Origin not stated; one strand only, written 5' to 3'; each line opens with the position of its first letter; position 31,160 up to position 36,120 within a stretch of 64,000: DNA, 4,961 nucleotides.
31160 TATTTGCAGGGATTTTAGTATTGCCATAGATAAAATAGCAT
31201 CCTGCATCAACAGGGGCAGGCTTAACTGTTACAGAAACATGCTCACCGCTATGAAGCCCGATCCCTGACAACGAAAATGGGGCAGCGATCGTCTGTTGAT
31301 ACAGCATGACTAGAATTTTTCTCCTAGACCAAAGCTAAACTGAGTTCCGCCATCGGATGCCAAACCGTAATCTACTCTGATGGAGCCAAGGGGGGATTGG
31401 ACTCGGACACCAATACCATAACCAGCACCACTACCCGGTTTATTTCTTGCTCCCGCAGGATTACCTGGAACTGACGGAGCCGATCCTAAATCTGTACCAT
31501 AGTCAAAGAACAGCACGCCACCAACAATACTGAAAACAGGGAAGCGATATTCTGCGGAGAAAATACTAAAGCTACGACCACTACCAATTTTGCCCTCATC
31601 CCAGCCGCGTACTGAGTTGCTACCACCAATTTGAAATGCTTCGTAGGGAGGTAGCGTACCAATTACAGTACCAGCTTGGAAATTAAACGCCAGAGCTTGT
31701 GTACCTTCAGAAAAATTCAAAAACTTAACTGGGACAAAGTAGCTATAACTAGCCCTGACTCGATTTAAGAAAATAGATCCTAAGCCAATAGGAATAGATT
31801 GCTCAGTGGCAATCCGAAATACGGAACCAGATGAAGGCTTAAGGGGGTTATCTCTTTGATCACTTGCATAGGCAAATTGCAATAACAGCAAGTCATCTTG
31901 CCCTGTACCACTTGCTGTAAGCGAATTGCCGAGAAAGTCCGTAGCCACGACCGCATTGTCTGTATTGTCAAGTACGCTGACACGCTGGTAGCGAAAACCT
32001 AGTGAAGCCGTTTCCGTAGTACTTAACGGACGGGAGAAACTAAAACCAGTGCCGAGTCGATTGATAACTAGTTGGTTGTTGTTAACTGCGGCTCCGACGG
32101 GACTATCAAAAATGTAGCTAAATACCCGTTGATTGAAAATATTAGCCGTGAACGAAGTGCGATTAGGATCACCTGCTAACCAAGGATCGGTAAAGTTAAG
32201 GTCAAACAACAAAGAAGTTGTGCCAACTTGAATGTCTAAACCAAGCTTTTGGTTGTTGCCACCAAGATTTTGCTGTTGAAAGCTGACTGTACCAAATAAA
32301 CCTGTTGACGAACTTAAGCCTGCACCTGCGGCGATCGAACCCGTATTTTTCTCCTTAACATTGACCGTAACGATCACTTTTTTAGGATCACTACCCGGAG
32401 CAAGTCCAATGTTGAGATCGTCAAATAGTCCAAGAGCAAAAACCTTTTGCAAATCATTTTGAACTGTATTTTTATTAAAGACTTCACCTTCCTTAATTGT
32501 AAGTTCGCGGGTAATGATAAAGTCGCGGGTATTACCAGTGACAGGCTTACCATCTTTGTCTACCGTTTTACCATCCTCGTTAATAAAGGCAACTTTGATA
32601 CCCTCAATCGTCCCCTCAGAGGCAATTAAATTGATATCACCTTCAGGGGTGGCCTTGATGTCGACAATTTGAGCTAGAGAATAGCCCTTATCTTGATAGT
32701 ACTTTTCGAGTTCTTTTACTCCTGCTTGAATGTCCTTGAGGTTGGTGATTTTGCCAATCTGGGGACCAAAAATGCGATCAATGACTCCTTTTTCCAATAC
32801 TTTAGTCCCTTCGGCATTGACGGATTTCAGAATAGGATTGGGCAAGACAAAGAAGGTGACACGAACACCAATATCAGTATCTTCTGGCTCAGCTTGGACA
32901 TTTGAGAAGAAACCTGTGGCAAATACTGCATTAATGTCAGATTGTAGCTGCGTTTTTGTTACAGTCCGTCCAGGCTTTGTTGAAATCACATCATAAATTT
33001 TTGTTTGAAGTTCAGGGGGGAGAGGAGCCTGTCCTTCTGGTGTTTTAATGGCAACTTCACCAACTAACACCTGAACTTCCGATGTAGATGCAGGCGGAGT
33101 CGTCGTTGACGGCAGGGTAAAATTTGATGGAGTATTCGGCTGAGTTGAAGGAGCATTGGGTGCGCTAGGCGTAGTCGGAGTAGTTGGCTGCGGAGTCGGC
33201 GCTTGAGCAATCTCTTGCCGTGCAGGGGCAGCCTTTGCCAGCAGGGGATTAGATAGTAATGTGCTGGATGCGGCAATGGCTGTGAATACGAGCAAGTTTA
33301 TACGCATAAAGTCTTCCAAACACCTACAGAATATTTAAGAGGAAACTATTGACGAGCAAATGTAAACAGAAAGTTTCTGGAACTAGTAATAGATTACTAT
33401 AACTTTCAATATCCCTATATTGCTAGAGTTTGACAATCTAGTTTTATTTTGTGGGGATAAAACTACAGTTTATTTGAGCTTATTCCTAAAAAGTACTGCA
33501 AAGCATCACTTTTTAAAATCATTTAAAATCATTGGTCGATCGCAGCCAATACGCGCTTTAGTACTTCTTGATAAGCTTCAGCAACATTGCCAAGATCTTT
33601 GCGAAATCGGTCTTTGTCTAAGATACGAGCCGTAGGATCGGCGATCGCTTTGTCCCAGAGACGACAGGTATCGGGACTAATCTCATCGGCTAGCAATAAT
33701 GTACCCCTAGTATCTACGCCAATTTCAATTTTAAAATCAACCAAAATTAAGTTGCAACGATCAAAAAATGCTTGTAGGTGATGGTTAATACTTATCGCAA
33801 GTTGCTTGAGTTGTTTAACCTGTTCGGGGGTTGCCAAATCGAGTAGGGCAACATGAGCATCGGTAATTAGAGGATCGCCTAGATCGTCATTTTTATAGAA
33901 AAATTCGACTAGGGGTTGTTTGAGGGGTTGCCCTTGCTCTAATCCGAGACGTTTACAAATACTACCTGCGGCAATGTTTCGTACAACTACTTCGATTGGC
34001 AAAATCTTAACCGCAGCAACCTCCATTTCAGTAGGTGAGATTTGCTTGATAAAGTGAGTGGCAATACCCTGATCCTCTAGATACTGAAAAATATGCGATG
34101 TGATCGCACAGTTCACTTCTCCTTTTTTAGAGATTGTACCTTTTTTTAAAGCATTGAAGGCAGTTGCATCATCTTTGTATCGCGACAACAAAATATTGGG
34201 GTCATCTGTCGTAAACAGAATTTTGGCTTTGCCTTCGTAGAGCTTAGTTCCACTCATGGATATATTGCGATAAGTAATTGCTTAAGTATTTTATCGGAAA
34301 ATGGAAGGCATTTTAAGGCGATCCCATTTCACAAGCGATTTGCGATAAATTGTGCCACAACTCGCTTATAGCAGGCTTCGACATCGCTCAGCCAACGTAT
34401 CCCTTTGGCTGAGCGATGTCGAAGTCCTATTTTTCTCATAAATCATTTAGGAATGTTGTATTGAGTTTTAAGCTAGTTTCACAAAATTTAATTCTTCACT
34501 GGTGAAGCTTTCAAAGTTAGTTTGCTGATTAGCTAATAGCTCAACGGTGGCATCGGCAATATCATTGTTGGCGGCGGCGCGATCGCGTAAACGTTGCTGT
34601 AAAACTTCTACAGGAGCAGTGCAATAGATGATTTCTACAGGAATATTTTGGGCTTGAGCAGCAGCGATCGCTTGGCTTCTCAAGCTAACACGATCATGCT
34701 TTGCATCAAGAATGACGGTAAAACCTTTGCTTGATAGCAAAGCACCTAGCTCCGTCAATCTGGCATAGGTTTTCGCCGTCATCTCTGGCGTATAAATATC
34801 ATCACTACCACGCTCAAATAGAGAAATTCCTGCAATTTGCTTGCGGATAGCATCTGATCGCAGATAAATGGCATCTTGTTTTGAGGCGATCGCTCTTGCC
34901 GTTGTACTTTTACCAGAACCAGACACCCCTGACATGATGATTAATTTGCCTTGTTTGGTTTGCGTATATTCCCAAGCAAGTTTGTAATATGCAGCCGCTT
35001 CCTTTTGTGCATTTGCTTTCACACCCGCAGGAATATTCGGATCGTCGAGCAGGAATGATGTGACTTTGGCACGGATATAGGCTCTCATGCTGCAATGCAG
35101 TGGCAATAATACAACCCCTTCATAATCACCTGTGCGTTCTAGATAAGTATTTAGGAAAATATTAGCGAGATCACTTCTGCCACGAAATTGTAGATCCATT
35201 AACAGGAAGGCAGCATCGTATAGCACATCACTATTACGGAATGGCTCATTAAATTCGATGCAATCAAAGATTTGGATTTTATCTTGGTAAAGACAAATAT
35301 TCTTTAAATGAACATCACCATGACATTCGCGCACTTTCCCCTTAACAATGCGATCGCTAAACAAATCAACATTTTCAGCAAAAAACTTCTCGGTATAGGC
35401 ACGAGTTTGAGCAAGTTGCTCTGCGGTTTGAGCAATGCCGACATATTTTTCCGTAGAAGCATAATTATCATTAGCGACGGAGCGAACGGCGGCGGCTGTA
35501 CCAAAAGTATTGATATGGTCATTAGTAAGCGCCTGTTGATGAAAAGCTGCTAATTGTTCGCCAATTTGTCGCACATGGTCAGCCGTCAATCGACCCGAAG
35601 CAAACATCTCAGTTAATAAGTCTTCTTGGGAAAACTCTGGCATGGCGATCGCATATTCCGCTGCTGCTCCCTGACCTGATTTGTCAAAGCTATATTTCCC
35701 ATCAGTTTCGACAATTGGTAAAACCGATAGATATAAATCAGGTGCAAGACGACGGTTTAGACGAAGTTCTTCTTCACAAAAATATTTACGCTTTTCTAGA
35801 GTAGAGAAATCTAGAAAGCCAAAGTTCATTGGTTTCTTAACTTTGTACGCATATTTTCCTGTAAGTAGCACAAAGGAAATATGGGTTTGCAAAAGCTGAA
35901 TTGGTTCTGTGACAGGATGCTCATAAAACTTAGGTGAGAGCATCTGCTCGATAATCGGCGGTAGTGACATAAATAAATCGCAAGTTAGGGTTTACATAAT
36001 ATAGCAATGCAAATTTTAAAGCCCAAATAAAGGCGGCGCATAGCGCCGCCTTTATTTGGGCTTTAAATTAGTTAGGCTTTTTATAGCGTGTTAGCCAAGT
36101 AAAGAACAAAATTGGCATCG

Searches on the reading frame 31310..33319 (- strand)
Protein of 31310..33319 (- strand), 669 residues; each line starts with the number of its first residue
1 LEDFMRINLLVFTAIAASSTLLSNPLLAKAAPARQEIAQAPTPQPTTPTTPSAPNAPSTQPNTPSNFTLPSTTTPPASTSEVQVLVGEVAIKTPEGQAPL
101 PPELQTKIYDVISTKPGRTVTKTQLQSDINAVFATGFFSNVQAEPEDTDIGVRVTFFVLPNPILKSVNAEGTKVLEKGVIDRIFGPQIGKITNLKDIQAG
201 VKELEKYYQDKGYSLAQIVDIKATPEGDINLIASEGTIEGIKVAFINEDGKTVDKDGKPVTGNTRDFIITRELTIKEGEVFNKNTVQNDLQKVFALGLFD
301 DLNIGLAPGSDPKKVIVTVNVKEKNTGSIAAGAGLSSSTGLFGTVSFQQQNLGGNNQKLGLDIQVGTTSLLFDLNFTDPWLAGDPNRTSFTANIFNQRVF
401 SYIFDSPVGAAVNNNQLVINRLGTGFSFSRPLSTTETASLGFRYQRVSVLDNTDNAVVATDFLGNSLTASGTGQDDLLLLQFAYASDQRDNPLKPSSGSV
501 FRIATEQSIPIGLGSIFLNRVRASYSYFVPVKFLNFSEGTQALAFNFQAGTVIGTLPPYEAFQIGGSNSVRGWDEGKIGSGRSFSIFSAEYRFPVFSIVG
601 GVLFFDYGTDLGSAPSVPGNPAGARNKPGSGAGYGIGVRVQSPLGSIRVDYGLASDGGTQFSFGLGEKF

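Call 63: search_protein_families(library=pfam, proteins=[window:31310-33319:-], max_evalue=0.00001)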
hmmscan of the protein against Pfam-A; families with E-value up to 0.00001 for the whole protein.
window:31310-33319:- (669 aa): 4 families
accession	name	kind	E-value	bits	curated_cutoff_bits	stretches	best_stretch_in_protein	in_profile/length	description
PF01103.29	Omp85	-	1.4e-69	235.6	24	1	351-669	1-325/325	Omp85 superfamily domain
PF07244.20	POTRA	-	7.1e-24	84.8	21.3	2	261-324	9-79/79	Surface antigen variable number repeat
PF25282.1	POTRA1_3_Toc75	-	1.2e-08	35.5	27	0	273-323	48-99/99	Toc75-like, POTRA domain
PF08479.16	POTRA_2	-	6.4e-08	32.8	24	1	164-219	3-58/76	POTRA domain, ShlB-type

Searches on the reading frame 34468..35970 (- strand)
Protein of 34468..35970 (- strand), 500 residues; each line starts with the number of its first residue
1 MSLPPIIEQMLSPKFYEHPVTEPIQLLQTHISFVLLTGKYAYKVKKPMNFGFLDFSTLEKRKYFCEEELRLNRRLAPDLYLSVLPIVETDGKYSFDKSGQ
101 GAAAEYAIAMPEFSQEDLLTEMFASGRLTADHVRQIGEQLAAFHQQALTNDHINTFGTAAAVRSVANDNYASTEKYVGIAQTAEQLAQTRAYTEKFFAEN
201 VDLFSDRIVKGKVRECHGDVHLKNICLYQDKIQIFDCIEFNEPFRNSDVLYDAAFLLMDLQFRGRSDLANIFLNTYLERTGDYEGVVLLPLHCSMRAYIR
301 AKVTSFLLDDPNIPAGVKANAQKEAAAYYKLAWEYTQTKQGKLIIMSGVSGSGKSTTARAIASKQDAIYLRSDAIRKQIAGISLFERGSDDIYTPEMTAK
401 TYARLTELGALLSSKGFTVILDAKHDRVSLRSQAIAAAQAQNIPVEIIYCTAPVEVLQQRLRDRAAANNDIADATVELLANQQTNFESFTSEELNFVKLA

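Call 63: search_protein_families(library=pfam, proteins=[window:34468-35970:-], max_evalue=0.00001)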
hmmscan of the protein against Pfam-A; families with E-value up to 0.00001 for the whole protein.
window:34468-35970:- (500 aa): 4 families
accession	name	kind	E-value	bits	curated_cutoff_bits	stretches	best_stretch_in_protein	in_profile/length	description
PF13671.12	AAA_33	-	3.6e-29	102.4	27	1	343-487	1-141/143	AAA domain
PF06414.18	Zeta_toxin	-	1.6e-09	38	22.3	1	335-468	10-147/199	Zeta toxin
PF01636.29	APH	-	1.9e-07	31.6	23.2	1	65-284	37-234/239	Phosphotransferase enzyme family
PF08433.16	KTI12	-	1.5e-06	28.4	22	1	343-475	3-129/271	Chromatin associated protein KTI12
